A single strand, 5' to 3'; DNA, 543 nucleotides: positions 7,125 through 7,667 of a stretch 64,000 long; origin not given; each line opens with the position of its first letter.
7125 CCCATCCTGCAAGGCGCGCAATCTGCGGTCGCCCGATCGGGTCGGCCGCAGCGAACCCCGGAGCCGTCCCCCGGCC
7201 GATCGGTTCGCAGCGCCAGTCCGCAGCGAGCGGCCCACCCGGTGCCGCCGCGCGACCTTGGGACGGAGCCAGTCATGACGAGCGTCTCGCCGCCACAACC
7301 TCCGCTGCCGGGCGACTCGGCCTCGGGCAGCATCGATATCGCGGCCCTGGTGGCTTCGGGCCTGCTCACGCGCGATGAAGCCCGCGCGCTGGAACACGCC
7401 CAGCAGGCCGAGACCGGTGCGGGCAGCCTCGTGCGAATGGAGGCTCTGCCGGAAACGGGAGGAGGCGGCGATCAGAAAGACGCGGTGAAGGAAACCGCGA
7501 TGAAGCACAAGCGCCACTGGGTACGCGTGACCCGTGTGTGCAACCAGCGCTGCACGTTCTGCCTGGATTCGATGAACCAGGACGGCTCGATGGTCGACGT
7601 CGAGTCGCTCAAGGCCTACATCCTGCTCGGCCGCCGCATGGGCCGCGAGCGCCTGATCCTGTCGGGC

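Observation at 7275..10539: Tandem paralogous radical SAMs sharing an H-x-H-x3-L-x2-LTGTPG block; the first has an in-frame 75-aa leader-like N-terminus and a split SPASM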

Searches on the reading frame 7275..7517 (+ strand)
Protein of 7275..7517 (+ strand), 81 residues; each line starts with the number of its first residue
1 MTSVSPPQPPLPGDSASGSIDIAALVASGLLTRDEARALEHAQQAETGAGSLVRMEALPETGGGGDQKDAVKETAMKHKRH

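Call 49: search_protein_families(library=pfam, proteins=[window:7275-7517:+], max_evalue=10)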
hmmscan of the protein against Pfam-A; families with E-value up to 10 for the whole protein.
seq(81 aa): 0 families
